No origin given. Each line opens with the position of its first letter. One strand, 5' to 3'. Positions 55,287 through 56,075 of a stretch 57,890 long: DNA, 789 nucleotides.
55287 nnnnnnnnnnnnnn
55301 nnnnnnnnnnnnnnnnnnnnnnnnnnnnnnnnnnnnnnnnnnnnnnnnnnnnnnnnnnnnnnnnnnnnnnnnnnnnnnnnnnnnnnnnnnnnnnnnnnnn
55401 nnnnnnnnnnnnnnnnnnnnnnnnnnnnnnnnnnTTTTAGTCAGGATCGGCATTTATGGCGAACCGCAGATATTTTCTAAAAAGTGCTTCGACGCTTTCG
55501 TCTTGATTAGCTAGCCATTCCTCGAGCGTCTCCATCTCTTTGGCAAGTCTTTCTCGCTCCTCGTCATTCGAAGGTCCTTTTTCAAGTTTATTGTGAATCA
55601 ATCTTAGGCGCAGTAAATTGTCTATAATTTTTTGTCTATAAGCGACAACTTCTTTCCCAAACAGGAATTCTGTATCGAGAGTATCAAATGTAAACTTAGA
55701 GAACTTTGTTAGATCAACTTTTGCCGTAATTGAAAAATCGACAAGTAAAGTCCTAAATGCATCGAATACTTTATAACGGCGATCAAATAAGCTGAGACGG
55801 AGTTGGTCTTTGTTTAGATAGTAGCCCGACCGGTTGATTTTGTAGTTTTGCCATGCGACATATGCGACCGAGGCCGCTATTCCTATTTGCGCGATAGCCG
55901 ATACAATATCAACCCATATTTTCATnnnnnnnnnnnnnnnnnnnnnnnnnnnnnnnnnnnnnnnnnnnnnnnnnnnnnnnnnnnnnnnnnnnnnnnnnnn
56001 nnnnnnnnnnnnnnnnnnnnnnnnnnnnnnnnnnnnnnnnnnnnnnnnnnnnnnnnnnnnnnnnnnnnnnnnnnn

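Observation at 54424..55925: Tightly coupled two-gene module: an N-terminally anchored 162-aa protein plus a 336-aa HEPN-like (RNKAVH) protein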

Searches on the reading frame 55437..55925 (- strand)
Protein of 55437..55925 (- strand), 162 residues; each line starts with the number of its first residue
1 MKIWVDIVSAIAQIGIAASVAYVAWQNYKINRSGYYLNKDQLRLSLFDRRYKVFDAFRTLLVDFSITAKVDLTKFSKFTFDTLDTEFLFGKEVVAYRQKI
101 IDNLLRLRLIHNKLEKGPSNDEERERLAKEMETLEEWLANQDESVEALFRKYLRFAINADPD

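Call 4: search_protein_families(library=pfam, proteins=[window:55437-55925:-], max_evalue=1)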
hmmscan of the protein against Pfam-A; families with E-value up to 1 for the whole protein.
window:55437-55925:- (162 aa): 7 families
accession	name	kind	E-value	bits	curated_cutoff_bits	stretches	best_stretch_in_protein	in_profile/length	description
PF15188.11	CCDC-167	-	0.0057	17.3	27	1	98-148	11-61/84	Coiled-coil domain-containing protein 167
PF21664.2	TBPIP_C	-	0.036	14.5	27.2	1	17-55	36-74/115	TBP-interacting protein, C-terminal domain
PF14337.13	Abi_alpha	-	0.044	14.2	29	1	70-142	99-173/196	Abortive infection alpha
PF13303.11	PTS_EIIC_2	-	0.09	12.3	28.9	1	8-37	194-223/327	Phosphotransferase system, EIIC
PF14357.11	DUF4404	-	0.12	13.5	27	1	107-144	5-43/83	Domain of unknown function (DUF4404)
PF20575.4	HTH_63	-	0.12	12.5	23.9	1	114-151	53-91/148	Helix-turn-helix domain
PF14434.11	Imm6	-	0.26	11.6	25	1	14-36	77-99/121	Immunity protein Imm6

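Call 5: search_protein_families(library=padloc, proteins=[window:55437-55925:-], max_evalue=1)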
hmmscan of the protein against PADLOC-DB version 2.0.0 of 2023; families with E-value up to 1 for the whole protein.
window:55437-55925:- (162 aa): 0 families

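Call 6: search_protein_families(library=ncbifam, proteins=[window:55437-55925:-], max_evalue=1)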
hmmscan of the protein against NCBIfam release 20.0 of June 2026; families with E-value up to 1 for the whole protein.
window:55437-55925:- (162 aa): 0 families

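Call 7: search_protein_families(library=phrogs, proteins=[window:55437-55925:-], max_evalue=1)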
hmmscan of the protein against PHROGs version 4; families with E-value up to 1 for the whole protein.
window:55437-55925:- (162 aa): 2 families
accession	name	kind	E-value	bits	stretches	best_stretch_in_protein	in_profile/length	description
phrog_865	-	DNA, RNA and nucleotide metabolism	0.092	13.9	1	104-140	8-44/69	HNH endonuclease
phrog_32423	-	unknown function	0.19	12.9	1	108-151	25-68/112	-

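Call 11: find_homologous_proteins(query=window:55437-55925:-)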
Query window:55437-55925:- (162 aa): 31 proteins with E <= 0.001 among 86 candidates.
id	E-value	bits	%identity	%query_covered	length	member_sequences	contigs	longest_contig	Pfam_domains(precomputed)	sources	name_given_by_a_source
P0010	1.1e-99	348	100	100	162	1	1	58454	-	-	-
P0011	8.5e-65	235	65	99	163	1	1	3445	-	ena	-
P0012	3.3e-54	201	62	83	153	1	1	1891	-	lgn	-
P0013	4.8e-49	184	55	99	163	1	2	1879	-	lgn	-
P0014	1.2e-41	160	52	93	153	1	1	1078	-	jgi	-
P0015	1.1e-40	157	51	93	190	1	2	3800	-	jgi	jgi:hypothetical protein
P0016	6.1e-40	154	45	81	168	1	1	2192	-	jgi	-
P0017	4.5e-36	142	48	95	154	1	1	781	-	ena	-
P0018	1.4e-32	130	46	92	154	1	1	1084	-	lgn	-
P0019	1.1e-28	118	43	91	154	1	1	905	-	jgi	jgi:hypothetical protein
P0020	4.0e-27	113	39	98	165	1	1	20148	-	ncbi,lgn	-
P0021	6.0e-27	112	43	92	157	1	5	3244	-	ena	-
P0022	2.2e-26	110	44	88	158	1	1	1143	-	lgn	-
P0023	6.4e-25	106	43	94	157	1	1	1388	-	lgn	-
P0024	7.0e-25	105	41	94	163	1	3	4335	-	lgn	-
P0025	7.5e-24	102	44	85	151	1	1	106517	-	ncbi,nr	ncbi:MAG: hypothetical protein IT406_00680 [Candidatus Yanofskybacteria bacterium]|nr:hypothetical p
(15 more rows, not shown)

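Call 19: find_encoding_contigs(protein=P0011, flank=4000, max_places=2)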
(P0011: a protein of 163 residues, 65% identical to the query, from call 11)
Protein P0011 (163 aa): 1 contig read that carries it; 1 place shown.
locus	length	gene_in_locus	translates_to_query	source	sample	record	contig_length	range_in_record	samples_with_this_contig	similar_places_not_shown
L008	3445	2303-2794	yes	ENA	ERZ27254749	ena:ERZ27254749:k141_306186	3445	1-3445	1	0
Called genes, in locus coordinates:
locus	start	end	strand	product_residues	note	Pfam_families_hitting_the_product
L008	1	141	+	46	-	?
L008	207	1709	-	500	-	PF00478:IMPDH, PF03060:NMO (faint), PF00571:CBS, PF01070:FMN_dh (faint)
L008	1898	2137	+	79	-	PF01541:GIY-YIG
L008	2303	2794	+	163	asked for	-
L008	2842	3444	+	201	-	?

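Call 20: find_encoding_contigs(protein=P0020, flank=4000, max_places=2)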
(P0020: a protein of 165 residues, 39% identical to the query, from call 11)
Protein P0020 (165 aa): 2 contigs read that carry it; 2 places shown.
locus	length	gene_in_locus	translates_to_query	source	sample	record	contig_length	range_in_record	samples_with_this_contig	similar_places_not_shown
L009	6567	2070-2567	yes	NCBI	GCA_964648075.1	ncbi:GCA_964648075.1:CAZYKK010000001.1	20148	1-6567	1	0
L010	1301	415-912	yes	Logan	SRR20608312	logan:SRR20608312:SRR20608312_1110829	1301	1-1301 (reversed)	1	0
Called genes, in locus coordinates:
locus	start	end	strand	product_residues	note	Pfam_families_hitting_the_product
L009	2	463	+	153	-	?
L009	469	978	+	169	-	PF10881:DUF2726, PF18741:MTES_1575 (weak)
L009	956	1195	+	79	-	-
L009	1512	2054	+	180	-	-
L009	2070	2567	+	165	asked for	-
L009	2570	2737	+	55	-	-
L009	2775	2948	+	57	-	-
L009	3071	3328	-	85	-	PF01022:HTH_5 (faint), PF01047:MarR (weak), PF13412:HTH_24 (weak), PF13463:HTH_27 (weak)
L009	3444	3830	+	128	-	-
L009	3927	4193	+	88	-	PF02583:Trns_repr_metal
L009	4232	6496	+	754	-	PF00403:HMA, PF00122:E1-E2_ATPase, PF00702:Hydrolase, PF08282:Hydrolase_3 (faint)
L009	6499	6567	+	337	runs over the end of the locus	PF00403:HMA, PF13386:DsbD_2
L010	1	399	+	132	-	?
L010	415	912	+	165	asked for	-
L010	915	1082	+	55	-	-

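Call 21: find_encoding_contigs(protein=P0025, flank=4000, max_places=2)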
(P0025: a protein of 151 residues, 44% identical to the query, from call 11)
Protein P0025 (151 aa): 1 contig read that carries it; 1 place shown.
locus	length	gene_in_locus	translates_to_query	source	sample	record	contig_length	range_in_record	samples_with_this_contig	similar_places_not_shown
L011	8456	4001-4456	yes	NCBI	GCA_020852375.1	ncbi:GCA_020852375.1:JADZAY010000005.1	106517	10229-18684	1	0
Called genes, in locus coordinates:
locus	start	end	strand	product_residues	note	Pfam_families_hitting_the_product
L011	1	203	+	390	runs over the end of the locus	PF07690:MFS_1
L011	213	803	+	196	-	PF00578:AhpC-TSA (weak)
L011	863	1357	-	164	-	-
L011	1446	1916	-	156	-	-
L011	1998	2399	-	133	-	-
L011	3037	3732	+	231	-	PF01872:RibD_C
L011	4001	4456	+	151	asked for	-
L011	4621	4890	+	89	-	PF04221:RelB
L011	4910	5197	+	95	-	PF15738:YafQ_toxin, PF05016:ParE_toxin (weak)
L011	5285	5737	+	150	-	-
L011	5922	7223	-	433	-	PF17767:NAPRTase_N, PF04095:NAPRTase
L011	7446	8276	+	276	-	PF13672:PP2C_2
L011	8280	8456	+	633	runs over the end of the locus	-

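Call 32: search_protein_families(library=pfam, alignment_id=A2, max_evalue=0.1)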
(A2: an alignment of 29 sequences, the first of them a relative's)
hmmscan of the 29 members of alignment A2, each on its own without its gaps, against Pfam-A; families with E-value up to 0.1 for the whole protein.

A. member 1, P0010 (162 aa): 4 families
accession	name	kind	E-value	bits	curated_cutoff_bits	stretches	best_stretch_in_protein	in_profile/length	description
PF15188.11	CCDC-167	-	0.0057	17.3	27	1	98-148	11-61/84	Coiled-coil domain-containing protein 167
PF21664.2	TBPIP_C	-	0.036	14.5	27.2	1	17-55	36-74/115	TBP-interacting protein, C-terminal domain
PF14337.13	Abi_alpha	-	0.044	14.2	29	1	70-142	99-173/196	Abortive infection alpha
PF13303.11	PTS_EIIC_2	-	0.09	12.3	28.9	0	8-37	194-223/327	Phosphotransferase system, EIIC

B. families by the number of members that match (of 29 scanned): 22 families
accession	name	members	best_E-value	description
PF21664.2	TBPIP_C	6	0.00045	TBP-interacting protein, C-terminal domain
PF15188.11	CCDC-167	5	0.00068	Coiled-coil domain-containing protein 167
PF14434.11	Imm6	2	0.017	Immunity protein Imm6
PF23043.1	SH3-B_UBE2O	1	0.0036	UBE2O, SH3-B domain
PF17637.8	DUF5516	1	0.006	Family of unknown function (DUF5516)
PF19008.5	DUF5737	1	0.012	Family of unknown function (DUF5737)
PF04413.22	Glycos_transf_N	1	0.014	3-Deoxy-D-manno-octulosonic-acid transferase (kdotransferase)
PF04676.19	CwfJ_C_2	1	0.02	Protein similar to CwfJ C-terminus 2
PF18563.6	TubC_N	1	0.035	TubC N-terminal docking domain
PF10821.13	DUF2567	1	0.036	Protein of unknown function (DUF2567)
PF02461.21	AMO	1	0.038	Ammonia monooxygenase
PF23906.1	DUF7248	1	0.039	Family of unknown function (DUF7248)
PF14337.13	Abi_alpha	1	0.044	Abortive infection alpha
PF20157.4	Maf_flag10_N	1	0.054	Glycosyltransferase Maf N-terminal domain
PF14874.12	PapD-like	1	0.065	Flagellar-associated PapD-like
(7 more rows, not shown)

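Call 43: predict_structure(alignment_id=A2)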
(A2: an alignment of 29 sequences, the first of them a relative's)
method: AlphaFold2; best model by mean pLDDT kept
length: 162 residues; sequences in the alignment: 29
mean_pLDDT: 91.6   pTM: 0.73
mean pLDDT of the five models: 91.6, 90.3, 89.7, 87.6, 86.8
residues with pLDDT >= 90: 122; 70-90: 34; 50-70: 6; < 50: 0
segments of 3 or more residues with pLDDT < 50: none
pLDDT, mean of each block of 10 residues (from residue 1): 88 90 82 78 91 98 95 97 96 98 98 96 98 97 95 75 57
secondary structure, 60 per line:
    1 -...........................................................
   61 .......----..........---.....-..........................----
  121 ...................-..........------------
elements in order: H2-67 H72-81 H85-89 H91-116 H121-139 H141-150

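Call 47: fold_search(model_id=the predicted structure, library=pdb)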
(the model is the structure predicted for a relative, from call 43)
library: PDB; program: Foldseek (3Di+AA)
matches with E <= 10: 230; with E <= 0.001: 0
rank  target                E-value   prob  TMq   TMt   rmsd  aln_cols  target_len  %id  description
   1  7ah0                  3.5e-01  0.77  0.30  0.44   7.7       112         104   12  Crystal structure of the de novo designed two-heme binding protein, 4D2 (released 2021-10-06)
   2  7w8i                  5.1e-01  0.87  0.39  0.46   5.1       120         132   10  Crystal structure of Zn bound human Focal Adhesion Targeting (FAT) domain of the Focal Adhesion Kinase (released 2022-12-21)
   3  9h4c                  8.3e-01  0.54  0.30  0.43   7.8       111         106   13  Crystal structure of the diheme 4D2 (mutant T19D) with bound Fe(III) mesoporphyrin IX (released 2025-12-03)
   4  4m70_H                8.8e-01  0.30  0.25  0.33   9.2       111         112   12  Crystal structure of potato Rx-CC domain in complex with RanGAP2-WPP domain (released 2013-11-13)
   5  9clb_F                8.8e-01  0.20  0.24  0.30  15.9       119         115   13  Crystal structure of Bak bound to the inhibitory aBAK (released 2025-07-16)
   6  6jqa_A                1.1e+00  0.82  0.35  0.63   6.2        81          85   17  Crystal structure of phyllogen, a phyllody inducing effector protein of phytoplasma. (released 2019-05-15)
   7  2p61                  1.1e+00  0.33  0.33  0.43  11.6       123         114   15  Crystal structure of protein TM1646 from Thermotoga maritima, Pfam DUF327 (released 2007-03-27)
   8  3u3f_B                1.2e+00  0.54  0.36  0.43   6.0       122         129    9  Structural basis for the interaction of Pyk2 PAT domain with paxillin LD motifs (released 2012-10-24)
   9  6egc                  1.3e+00  0.28  0.27  0.29   9.3       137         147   14  Single-chain version of 2L4HC2_23 (PDB 5J0K) (released 2019-05-29)
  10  4m70_Q                1.4e+00  0.18  0.24  0.32   9.0       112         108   13  Crystal structure of potato Rx-CC domain in complex with RanGAP2-WPP domain (released 2013-11-13)
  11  8dz8_B                1.5e+00  0.30  0.28  0.42   7.9        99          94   13  Neoleukin 4, a de novo designed IL-4 mimetic (released 2023-03-29)
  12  4m70_I                1.5e+00  0.18  0.24  0.32   9.4       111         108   13  Crystal structure of potato Rx-CC domain in complex with RanGAP2-WPP domain (released 2013-11-13)
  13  8ccr                  1.6e+00  0.25  0.25  0.37   9.5       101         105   10  Crystal structure of the T19D mutant of the de novo diheme binding 4D2 (released 2023-08-09)
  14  4m70_L                1.6e+00  0.20  0.24  0.32   9.3       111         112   12  Crystal structure of potato Rx-CC domain in complex with RanGAP2-WPP domain (released 2013-11-13)
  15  8eja_A                1.7e+00  0.14  0.24  0.32  15.8       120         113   15  Computational design of potent and selective inhibitors of Bak and Bax (released 2024-03-20)
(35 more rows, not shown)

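Call 49: find_related_loci(query=A4, collection=metagenome_contigs, flank=4000)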
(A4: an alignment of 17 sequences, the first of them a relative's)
Query A4 (162 aa) in metagenome_contigs; peptide patterns used: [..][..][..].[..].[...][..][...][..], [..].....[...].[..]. (x = any residue, [..] = any of these).
223 stretches matched a pattern; 82 encode a relative of the query (tblastn E <= 1e-3); the best 80 are kept; 80 distinct loci.
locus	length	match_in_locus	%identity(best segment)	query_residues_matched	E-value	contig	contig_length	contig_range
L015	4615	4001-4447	52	13-161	7e-50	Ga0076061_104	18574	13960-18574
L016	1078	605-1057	52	11-161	8e-51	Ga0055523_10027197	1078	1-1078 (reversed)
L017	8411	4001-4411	52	25-161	2e-46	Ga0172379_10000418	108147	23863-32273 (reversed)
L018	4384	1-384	50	34-161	8e-40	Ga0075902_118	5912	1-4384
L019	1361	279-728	43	13-161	2e-33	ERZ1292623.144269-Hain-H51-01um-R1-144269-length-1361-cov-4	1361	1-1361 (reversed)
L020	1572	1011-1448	38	11-156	4e-28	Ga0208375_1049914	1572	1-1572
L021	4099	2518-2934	40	20-157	2e-26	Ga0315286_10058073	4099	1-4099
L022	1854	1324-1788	35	1-156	7e-25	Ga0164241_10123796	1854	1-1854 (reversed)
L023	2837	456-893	33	3-156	5e-22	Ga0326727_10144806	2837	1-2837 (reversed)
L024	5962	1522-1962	35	13-157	6e-22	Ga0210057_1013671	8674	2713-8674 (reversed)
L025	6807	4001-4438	33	3-156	5e-22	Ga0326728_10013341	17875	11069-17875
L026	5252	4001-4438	32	3-156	6e-21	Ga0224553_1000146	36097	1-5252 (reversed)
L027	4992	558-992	32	5-156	3e-20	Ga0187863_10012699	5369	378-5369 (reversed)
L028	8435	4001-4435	32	5-156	3e-20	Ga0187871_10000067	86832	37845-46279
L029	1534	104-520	33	10-156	6e-20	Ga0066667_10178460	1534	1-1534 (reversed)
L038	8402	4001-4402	33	16-155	5e-18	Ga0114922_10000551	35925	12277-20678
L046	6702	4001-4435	30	4-156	1e-15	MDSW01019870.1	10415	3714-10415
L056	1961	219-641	27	7-153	1e-13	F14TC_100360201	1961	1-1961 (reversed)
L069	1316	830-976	46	6-61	2e-10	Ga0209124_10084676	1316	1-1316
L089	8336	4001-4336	31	41-156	8e-6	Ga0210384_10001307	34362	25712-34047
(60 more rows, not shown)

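Call 52: search_protein_families(library=pfam, proteins=[L021:14-2485:+, L046:1975-3990:+, L038:2901-3905:+, L022:365-1222:+, L024:601-1482:+, L069:60-818:+, L089:3060-3746:+, L021:2981-3676:+, L056:685-1767:+, L009:1479-2051:+], max_evalue=0.01)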
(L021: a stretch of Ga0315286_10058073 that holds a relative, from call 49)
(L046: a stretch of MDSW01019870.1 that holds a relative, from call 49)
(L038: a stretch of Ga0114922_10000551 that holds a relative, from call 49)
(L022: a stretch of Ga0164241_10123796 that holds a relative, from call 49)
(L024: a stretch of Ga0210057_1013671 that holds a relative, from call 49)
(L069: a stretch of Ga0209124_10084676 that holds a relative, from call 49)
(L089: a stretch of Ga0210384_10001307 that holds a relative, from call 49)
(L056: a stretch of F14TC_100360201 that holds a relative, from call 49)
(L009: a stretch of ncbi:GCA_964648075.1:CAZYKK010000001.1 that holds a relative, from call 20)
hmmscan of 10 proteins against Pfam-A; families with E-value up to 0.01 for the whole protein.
L021:14-2485:+ (824 aa): 2 families
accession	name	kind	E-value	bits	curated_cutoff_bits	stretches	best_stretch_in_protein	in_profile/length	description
PF01555.25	N6_N4_Mtase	-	5.6e-30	105.4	26.7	1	154-475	1-213/221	DNA methylase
PF13649.12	Methyltransf_25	-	0.0056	17.8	27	0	447-489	1-45/97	Methyltransferase domain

L046:1975-3990:+ (672 aa): 4 families
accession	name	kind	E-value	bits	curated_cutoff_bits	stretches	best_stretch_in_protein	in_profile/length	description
PF00204.31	DNA_gyraseB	-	8.7e-44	149.5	27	1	254-426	1-172/173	DNA gyrase B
PF00986.26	DNA_gyraseB_C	-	1.8e-24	86.1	29.8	1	598-661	2-63/63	DNA gyrase B subunit, carboxyl terminus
PF01751.28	Toprim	-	2.2e-17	63.4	23.1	1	454-554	1-82/96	Toprim domain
PF02518.31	HATPase_c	-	6.3e-17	62.4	26.4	1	59-203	1-109/111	Histidine kinase-, DNA gyrase B-, and HSP90-like ATPase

L038:2901-3905:+ (335 aa): 1 family
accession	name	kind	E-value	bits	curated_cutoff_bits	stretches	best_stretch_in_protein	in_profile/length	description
PF07885.22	Ion_trans_2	-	8.7e-10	38.8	22.5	1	269-316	25-72/79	Ion channel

L022:365-1222:+ (286 aa): 2 families
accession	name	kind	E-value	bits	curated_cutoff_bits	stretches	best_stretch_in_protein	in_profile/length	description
PF03400.19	DDE_Tnp_IS1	-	8.7e-10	39.5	24.1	1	210-251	84-125/131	IS1 transposase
PF13610.12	DDE_Tnp_IS240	-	0.00012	22.7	27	1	94-163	18-75/139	DDE domain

L024:601-1482:+ (294 aa): 1 family
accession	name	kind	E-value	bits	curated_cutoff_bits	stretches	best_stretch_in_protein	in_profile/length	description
PF01934.22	HepT-like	-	0.003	17.7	23.5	1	58-113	40-94/120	Ribonuclease HepT-like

L069:60-818:+ (253 aa): 1 family
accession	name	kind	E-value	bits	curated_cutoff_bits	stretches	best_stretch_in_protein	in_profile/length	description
PF08238.18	Sel1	-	9e-08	32.8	30.7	1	205-238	3-36/36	Sel1 repeat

L089:3060-3746:+ (229 aa): 0 families

L021:2981-3676:+ (232 aa): 2 families
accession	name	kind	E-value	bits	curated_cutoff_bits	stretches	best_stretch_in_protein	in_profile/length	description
PF12705.13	PDDEXK_1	-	6.4e-13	49.6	22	1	76-211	119-244/247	PD-(D/E)XK nuclease superfamily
PF01930.23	Cas_Cas4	-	0.0011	19.5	22.7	1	78-212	47-157/160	Domain of unknown function DUF83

L056:685-1767:+ (361 aa): 0 families

L009:1479-2051:+ (191 aa): 0 families

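Call 54: find_related_loci(query=A4, collection=viral_contigs, flank=4000)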
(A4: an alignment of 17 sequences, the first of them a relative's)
Query A4 (162 aa) in viral_contigs; peptide patterns used: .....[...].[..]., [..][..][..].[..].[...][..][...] (x = any residue, [..] = any of these).
93 stretches matched a pattern; 16 encode a relative of the query (tblastn E <= 1e-3); 16 distinct loci.
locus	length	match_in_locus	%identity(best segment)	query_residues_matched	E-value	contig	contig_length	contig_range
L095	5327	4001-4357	30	4-133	5e-10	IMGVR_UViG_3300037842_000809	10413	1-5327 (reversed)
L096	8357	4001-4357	30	4-133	5e-10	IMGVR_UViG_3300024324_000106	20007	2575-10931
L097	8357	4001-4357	30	4-133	5e-10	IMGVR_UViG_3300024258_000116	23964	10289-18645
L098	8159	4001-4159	35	5-64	1e-8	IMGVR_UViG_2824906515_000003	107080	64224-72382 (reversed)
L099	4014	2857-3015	35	5-64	1e-8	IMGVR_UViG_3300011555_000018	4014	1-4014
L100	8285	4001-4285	33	5-108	2e-8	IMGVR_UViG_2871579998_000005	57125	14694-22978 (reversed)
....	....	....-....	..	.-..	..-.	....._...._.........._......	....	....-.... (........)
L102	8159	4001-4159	35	5-64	5e-8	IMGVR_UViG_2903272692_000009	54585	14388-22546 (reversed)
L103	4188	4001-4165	42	4-65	6e-8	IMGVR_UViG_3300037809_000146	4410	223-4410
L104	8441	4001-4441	26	5-147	2e-7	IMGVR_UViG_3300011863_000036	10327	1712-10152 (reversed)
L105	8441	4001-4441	26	5-147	2e-7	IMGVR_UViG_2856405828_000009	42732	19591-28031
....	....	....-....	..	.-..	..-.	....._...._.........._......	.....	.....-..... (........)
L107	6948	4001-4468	23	4-155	3e-5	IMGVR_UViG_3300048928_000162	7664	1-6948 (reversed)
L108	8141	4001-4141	32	5-61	3e-5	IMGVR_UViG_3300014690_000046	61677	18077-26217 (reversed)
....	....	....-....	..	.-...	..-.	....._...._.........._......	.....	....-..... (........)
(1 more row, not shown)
